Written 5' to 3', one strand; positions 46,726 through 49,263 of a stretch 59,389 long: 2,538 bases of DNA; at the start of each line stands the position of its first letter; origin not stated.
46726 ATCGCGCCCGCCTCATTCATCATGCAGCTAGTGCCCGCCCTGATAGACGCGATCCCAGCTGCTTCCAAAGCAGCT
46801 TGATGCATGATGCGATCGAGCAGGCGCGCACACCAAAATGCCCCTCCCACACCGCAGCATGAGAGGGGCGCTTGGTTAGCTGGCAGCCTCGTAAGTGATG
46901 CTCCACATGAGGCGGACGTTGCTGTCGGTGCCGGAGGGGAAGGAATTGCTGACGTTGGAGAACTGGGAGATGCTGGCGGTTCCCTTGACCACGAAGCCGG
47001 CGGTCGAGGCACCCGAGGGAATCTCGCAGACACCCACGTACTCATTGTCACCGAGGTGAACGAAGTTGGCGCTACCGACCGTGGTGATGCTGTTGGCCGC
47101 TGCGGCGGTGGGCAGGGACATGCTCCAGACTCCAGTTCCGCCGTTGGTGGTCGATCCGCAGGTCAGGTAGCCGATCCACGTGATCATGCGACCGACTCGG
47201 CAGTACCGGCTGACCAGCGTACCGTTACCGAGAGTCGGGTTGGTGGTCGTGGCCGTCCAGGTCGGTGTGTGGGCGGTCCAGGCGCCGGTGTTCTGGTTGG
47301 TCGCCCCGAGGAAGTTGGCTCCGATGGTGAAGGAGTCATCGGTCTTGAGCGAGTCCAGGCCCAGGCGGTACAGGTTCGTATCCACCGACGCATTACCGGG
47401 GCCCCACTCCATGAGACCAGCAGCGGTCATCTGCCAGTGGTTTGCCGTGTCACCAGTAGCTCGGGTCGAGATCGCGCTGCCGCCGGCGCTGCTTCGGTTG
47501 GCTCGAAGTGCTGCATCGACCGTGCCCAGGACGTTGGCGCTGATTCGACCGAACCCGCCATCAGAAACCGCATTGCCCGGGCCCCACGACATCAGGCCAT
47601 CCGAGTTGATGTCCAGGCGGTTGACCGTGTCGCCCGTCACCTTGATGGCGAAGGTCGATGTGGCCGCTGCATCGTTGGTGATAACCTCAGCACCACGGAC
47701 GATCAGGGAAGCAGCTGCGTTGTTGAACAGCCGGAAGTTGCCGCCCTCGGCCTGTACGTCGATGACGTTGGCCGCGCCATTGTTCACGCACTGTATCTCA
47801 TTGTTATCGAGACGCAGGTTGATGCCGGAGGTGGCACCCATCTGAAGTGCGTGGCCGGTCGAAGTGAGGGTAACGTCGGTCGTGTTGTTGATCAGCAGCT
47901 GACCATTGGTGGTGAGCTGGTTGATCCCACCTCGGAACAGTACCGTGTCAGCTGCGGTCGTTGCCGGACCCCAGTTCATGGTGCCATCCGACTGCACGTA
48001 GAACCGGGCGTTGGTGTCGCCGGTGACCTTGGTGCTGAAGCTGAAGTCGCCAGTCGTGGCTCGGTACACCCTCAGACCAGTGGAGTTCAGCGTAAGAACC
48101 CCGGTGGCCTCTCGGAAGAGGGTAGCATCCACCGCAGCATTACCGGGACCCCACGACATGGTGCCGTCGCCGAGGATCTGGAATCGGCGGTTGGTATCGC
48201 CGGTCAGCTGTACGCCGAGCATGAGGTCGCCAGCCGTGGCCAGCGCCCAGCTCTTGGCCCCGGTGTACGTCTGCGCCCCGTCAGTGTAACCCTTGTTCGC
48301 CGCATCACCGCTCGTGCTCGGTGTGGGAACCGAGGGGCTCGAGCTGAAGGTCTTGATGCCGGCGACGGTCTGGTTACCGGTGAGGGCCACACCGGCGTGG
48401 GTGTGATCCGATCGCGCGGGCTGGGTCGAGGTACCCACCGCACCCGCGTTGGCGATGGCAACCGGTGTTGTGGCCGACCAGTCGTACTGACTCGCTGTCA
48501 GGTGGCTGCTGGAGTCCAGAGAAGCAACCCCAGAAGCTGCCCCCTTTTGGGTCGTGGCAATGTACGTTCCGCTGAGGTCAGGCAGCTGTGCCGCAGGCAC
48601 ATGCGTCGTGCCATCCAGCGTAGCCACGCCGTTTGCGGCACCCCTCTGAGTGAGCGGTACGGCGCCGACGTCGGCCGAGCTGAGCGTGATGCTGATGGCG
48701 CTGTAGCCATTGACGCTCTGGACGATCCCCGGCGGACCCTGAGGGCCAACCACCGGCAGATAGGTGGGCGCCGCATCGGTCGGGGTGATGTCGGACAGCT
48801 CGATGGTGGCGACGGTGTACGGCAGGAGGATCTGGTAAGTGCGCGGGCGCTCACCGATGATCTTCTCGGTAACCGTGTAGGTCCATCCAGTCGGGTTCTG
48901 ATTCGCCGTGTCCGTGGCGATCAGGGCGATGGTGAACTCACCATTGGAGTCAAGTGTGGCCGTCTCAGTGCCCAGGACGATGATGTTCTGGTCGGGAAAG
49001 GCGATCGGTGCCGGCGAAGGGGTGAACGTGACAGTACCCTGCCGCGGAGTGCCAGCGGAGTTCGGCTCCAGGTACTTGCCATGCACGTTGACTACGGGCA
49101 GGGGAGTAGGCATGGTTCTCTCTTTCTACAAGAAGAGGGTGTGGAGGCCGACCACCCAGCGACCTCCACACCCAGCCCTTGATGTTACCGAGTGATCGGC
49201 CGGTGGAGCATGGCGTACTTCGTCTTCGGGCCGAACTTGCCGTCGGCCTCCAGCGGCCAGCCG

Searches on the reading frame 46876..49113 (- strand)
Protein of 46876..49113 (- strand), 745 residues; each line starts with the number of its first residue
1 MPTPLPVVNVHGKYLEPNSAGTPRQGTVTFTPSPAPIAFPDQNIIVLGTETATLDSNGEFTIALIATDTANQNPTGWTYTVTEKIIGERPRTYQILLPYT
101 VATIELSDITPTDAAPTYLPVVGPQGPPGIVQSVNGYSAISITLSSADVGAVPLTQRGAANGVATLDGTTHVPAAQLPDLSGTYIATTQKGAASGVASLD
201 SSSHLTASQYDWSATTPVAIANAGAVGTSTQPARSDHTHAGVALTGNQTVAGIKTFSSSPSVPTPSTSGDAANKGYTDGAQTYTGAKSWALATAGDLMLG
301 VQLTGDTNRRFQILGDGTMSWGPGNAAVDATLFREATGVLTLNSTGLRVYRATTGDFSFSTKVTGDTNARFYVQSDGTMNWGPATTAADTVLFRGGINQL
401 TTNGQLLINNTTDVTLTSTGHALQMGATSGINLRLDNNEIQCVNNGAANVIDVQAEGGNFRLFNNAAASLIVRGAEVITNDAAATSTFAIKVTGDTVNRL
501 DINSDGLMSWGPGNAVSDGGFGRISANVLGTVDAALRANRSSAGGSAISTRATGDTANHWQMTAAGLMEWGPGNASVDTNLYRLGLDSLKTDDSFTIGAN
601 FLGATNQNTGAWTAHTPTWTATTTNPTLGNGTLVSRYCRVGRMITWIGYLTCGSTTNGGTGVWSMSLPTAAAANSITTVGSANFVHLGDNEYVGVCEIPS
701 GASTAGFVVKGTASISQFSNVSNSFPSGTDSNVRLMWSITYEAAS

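Call 8: search_protein_families(library=pfam, proteins=[window:46876-49113:-], max_evalue=0.01)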
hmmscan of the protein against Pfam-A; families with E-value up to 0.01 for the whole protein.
window:46876-49113:- (745 aa): 1 family
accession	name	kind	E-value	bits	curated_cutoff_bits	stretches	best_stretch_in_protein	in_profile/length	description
PF18338.7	BppL_N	-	0.0031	17.5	25.8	1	245-258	9-22/25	Lower baseplate protein N-terminal domain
